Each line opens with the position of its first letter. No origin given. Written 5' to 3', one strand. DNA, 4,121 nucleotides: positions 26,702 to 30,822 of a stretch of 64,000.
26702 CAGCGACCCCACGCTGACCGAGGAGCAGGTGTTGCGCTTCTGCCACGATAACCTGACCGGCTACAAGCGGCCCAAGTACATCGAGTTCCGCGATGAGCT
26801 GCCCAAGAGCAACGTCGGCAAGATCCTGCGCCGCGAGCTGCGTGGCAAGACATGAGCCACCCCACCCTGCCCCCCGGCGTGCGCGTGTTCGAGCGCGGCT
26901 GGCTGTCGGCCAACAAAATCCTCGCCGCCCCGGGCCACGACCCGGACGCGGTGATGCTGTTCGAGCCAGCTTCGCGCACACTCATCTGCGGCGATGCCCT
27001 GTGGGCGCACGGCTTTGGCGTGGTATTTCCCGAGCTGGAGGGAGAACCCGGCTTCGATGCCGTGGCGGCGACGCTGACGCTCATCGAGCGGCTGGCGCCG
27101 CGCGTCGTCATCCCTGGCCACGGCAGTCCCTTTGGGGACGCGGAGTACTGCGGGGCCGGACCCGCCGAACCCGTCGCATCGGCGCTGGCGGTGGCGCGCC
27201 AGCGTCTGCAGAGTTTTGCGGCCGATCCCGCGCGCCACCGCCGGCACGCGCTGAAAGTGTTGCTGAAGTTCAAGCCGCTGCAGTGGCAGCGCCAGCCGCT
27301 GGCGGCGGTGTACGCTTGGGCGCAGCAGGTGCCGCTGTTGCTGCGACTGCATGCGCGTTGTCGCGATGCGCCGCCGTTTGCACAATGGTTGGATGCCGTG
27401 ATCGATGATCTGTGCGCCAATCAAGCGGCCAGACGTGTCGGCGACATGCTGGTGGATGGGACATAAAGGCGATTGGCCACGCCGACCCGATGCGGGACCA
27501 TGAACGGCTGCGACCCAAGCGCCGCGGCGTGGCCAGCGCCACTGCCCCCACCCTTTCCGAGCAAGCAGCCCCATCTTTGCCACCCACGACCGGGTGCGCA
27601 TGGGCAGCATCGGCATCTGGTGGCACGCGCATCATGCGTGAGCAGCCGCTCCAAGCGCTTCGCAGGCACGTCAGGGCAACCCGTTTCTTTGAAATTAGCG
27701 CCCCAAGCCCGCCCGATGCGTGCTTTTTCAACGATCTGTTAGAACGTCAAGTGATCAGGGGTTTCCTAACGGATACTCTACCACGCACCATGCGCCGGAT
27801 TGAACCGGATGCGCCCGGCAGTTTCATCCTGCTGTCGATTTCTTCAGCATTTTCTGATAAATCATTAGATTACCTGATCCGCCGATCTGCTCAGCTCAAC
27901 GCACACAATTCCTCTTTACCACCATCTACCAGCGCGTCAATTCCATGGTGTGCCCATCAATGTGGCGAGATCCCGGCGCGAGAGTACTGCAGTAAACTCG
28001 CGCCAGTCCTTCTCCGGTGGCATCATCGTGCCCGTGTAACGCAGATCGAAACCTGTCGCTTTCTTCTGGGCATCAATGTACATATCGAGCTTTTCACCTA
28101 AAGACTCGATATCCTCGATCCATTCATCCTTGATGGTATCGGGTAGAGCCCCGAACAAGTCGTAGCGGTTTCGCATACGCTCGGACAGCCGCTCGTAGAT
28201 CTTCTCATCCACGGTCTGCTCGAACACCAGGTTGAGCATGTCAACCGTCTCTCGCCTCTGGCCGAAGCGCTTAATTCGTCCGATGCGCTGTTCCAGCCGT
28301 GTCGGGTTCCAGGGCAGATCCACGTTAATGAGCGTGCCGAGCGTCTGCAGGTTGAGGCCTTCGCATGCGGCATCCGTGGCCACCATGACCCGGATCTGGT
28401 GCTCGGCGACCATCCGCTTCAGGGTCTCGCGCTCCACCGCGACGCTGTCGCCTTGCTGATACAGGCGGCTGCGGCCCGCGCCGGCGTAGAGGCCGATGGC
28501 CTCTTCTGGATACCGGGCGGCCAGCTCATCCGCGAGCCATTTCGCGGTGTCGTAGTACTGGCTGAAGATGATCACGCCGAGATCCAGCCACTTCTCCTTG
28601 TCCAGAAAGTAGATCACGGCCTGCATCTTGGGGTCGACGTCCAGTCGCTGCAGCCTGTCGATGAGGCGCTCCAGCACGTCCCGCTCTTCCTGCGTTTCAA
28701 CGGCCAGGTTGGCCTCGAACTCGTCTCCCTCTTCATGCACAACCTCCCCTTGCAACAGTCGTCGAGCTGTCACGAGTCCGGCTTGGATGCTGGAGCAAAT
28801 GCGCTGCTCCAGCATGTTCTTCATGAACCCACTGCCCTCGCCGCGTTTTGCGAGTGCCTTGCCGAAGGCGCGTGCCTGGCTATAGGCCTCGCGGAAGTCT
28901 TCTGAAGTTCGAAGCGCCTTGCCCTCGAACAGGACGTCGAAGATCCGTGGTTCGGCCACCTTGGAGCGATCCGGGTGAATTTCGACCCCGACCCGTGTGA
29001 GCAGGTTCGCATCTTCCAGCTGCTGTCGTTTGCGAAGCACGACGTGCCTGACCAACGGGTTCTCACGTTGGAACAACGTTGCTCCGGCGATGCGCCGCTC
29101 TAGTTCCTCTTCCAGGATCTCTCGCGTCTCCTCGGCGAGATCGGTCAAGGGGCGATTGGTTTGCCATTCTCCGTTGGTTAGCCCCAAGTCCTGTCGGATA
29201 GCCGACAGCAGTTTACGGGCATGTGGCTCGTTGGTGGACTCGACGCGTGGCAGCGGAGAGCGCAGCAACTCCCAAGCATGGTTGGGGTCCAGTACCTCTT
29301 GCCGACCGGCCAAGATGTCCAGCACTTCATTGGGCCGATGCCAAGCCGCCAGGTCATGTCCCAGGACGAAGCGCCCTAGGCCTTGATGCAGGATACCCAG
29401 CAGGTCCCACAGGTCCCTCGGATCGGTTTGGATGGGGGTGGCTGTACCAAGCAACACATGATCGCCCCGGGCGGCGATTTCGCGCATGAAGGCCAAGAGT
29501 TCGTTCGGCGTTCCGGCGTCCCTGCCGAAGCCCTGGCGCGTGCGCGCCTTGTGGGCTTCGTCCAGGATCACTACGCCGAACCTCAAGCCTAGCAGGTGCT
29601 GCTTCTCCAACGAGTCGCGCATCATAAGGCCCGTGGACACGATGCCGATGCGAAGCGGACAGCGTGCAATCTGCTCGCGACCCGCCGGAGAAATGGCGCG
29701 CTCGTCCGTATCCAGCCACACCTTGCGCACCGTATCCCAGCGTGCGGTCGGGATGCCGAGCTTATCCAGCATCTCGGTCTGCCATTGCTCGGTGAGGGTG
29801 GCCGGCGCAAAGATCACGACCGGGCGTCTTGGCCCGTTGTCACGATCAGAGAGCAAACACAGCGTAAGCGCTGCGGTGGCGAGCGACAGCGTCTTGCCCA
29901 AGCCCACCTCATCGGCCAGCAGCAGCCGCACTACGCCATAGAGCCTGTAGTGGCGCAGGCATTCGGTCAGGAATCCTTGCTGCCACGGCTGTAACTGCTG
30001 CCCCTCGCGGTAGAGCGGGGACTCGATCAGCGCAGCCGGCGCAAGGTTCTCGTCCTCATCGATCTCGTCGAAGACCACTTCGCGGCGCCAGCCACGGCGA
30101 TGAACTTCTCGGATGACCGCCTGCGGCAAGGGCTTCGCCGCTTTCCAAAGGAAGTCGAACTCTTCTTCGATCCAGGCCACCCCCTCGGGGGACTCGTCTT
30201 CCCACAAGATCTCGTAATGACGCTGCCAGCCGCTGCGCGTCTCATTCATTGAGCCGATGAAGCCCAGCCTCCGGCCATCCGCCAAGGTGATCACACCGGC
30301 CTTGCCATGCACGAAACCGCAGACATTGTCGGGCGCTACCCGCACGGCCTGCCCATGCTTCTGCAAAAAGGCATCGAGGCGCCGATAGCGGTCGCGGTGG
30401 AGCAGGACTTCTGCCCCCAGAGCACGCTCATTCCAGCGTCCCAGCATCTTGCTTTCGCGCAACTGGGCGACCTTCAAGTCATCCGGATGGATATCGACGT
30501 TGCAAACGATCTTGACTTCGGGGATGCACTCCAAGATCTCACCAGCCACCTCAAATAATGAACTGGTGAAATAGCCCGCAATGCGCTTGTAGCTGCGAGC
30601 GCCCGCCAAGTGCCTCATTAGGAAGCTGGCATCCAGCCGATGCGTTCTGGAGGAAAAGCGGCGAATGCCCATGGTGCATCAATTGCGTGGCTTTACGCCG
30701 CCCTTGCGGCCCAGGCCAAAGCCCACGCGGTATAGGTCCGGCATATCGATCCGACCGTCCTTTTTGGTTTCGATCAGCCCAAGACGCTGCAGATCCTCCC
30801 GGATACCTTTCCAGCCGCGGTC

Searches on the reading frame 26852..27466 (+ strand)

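Call 81: search_protein_families(library=pfam, proteins=[window:26852-27466:+], max_evalue=0.0001)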
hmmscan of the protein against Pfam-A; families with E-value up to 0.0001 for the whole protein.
window:26852-27466:+ (204 aa): 1 family
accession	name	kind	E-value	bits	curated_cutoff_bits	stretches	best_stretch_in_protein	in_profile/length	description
PF00753.33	Lactamase_B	-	2.9e-05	24.5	22.7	1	22-90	123-196/196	Metallo-beta-lactamase superfamily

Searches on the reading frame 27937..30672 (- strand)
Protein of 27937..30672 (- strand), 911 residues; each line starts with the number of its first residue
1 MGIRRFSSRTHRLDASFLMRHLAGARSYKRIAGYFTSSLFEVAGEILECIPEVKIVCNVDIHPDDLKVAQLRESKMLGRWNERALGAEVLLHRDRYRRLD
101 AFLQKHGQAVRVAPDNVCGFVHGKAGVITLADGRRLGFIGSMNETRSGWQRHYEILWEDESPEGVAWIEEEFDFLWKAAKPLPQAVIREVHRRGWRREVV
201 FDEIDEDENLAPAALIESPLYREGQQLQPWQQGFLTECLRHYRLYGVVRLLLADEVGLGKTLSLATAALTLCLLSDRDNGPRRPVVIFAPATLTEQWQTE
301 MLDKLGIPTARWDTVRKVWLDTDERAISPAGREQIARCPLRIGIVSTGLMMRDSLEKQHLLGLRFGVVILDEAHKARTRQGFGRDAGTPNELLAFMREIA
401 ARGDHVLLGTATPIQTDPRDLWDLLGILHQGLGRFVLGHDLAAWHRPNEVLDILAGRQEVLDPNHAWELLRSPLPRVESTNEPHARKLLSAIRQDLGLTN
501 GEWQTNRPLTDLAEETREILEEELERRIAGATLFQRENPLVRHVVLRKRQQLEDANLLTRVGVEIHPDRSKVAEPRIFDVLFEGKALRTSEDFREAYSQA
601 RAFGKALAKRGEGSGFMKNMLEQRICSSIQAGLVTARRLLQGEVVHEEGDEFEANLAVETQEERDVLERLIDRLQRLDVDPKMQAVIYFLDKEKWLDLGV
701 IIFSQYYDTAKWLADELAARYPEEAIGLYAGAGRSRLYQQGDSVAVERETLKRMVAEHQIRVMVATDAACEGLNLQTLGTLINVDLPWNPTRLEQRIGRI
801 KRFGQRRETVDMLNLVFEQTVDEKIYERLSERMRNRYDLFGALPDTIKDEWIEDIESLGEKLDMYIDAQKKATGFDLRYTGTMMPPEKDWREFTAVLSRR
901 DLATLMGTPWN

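Call 4: search_protein_families(library=padloc, proteins=[window:27937-30672:-], max_evalue=0.01)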
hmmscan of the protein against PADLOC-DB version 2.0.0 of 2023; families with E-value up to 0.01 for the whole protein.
window:27937-30672:- (911 aa): 53 families (the best 25 are shown)
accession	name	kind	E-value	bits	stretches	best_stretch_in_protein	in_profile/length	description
PDLC02193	PLD_Helicase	-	0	1375.4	1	1-910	1-905/905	-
PDLC02621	DrmD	-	1.4e-45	153.9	2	654-830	471-657/1040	DrmD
PDLC02619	DrmD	-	1.6e-38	130.4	2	659-842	369-572/872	DrmD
PDLC02623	DrmD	-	1.2e-35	120.7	1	247-854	118-675/1040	DrmD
PDLC00659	HmaA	-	3e-35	119.4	2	700-835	515-641/1176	SNF2 helicase / DEAD-box helicase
PDLC02500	BrxHI|BrxHII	-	1.1e-33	114.8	2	660-842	436-611/933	BrxHI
PDLC02572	DrmA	-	2.2e-33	113.3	2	660-812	475-630/1043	DrmA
PDLC02632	DrmD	-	1.3e-30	104.5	2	657-822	475-643/662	DrmD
PDLC02504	BrxHI|BrxHII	-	1.5e-30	103.9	2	660-839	445-616/971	BrxHII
PDLC02633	DrmD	-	2.4e-29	99.9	2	659-816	481-641/839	DrmD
PDLC02843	DpdE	-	2.2e-28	96.7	2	657-840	531-704/1091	DpdE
PDLC02840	DpdE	-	3e-28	96.7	2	661-823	521-673/1091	DpdE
PDLC02634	DrmD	-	9.8e-25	84.5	2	665-836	441-615/900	DrmD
PDLC02620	DrmD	-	5.8e-24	82.1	2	752-840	527-614/1060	DrmD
PDLC02624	DrmD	-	1.8e-23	81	2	660-811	319-473/652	DrmD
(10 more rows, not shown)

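Call 5: search_protein_families(library=pfam, proteins=[window:27937-30672:-], max_evalue=0.01)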
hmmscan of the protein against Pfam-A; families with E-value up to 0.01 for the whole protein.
window:27937-30672:- (911 aa): 5 families
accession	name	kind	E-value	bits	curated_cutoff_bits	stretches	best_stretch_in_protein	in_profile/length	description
PF00271.37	Helicase_C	-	3.1e-14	53.6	23.5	1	699-804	17-110/110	Helicase conserved C-terminal domain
PF00176.29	SNF2-rel_dom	-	1.8e-12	47.4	24.9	1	249-431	19-181/290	SNF2-related domain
PF13091.12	PLDc_2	-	1.1e-09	38.7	27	1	91-176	53-132/132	PLD-like domain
PF04851.21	ResIII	-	2.7e-06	27.8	22.5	1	227-414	4-163/164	Type III restriction enzyme, res subunit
PF00270.35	DEAD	-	6.9e-06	26.3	26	1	251-417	18-163/167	DEAD/DEAH box helicase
